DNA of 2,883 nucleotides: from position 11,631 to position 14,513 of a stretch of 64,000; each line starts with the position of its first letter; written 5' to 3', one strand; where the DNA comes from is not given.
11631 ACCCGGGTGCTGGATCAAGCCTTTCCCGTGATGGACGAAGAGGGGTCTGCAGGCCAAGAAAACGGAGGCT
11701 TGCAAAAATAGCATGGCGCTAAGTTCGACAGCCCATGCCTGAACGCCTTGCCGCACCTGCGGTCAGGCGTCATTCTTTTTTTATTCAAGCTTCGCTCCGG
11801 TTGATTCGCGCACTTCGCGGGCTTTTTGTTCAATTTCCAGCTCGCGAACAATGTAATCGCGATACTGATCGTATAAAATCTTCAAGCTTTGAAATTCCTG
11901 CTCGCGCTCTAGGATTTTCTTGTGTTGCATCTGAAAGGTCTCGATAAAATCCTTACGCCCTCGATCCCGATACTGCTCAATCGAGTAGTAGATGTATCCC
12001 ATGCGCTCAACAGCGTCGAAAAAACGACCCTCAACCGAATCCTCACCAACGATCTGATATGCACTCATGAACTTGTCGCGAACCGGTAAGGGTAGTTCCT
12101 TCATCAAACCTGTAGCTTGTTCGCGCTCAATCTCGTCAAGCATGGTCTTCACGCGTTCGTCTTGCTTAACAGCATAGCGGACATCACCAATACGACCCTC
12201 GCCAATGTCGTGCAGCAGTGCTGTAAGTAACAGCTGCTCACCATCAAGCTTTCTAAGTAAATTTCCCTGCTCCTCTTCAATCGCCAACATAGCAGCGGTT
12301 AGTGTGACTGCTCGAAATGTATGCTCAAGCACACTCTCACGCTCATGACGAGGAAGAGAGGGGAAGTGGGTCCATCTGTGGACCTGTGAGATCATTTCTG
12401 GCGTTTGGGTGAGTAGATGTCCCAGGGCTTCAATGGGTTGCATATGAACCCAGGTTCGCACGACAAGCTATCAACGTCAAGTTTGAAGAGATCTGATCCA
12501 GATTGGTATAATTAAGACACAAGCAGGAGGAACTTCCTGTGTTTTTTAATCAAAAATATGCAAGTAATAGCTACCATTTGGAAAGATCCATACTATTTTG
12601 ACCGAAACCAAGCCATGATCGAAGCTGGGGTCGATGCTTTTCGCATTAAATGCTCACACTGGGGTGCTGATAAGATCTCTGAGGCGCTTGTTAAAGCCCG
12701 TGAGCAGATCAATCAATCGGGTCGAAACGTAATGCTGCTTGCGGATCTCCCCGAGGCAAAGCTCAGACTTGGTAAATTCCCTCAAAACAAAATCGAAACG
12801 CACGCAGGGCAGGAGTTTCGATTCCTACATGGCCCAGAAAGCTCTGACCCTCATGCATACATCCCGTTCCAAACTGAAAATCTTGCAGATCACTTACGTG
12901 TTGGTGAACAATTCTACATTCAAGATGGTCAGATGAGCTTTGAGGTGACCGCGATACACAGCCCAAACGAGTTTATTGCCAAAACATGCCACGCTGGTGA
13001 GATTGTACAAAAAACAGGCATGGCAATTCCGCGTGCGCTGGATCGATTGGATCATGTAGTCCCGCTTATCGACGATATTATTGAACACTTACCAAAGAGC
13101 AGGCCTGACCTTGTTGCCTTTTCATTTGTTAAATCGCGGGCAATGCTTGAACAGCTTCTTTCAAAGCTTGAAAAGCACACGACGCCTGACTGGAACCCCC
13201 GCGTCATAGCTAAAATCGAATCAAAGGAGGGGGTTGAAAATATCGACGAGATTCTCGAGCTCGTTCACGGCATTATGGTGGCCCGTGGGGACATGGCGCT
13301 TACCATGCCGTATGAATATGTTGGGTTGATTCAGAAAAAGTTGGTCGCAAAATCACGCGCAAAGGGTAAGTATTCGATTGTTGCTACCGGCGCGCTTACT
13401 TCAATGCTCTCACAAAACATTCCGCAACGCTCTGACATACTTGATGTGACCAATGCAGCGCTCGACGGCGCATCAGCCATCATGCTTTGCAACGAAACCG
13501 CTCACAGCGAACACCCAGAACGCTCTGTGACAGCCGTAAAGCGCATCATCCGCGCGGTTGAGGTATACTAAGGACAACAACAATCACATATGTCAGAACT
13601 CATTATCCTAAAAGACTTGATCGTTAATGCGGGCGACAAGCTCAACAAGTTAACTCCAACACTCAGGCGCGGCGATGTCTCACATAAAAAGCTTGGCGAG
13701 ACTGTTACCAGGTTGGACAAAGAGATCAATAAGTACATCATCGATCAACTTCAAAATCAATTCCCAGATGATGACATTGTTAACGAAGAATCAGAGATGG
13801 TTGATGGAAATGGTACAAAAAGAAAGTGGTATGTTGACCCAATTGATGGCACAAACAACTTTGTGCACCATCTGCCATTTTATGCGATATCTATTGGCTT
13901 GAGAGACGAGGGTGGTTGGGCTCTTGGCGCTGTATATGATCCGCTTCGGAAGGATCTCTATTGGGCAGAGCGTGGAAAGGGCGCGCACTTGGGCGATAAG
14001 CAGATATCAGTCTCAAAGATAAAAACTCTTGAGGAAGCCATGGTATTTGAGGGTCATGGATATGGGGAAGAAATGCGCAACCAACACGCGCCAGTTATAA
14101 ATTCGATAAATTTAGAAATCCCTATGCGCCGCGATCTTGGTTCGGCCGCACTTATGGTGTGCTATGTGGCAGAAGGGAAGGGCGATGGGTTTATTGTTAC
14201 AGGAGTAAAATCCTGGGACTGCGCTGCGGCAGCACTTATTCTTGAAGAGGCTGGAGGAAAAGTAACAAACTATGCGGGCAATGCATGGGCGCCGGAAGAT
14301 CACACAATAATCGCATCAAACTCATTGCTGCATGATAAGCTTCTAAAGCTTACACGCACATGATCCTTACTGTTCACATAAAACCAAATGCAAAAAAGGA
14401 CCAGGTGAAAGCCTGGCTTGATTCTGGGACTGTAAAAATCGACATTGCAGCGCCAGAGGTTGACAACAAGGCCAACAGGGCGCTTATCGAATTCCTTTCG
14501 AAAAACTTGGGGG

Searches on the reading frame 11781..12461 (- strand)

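Call 50: search_protein_families(library=pfam, proteins=[window:11781-12461:-], max_evalue=0.01)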
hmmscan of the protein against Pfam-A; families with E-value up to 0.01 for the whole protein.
window:11781-12461:- (226 aa): 3 families
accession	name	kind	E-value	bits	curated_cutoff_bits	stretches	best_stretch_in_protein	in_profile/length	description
PF12917.13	YfbR-like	-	2.5e-16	60.3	25.9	1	26-187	11-167/182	5'-deoxynucleotidase YfbR-like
PF13023.12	HD_3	-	5.2e-10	39.9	22.5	1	27-185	7-158/165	HD domain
PF01966.28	HD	-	6.3e-07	30.1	22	1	44-96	1-46/116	HD domain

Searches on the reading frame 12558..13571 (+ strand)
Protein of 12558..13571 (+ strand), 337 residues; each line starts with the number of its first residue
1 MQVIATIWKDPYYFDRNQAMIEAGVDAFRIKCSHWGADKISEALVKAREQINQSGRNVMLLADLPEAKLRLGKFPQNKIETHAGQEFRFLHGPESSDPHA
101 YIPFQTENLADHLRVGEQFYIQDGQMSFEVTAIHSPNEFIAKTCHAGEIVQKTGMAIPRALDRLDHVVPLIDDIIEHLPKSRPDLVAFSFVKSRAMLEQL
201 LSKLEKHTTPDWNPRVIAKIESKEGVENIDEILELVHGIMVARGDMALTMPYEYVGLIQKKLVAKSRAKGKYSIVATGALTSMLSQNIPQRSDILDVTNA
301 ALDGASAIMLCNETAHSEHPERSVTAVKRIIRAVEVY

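Call 7: search_protein_families(library=pfam, proteins=[window:12558-13571:+], max_evalue=0.001)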
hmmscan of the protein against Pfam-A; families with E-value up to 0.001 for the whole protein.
window:12558-13571:+ (337 aa): 2 families
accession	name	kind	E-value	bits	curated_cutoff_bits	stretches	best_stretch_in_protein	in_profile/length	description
PF00224.27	PK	-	8.4e-58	196.4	30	1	3-324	6-328/328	Pyruvate kinase, barrel domain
PF03328.21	HpcH_HpaI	-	1.4e-05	24.9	25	1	172-242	76-150/221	HpcH/HpaI aldolase/citrate lyase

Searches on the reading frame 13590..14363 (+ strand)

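Call 29: search_protein_families(library=pfam, proteins=[window:13590-14363:+], max_evalue=0.01)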
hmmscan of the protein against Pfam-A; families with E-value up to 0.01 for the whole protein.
window:13590-14363:+ (257 aa): 1 family
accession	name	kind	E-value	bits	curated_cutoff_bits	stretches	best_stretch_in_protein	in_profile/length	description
PF00459.30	Inositol_P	-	1.1e-60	205.9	27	1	8-255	10-266/271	Inositol monophosphatase family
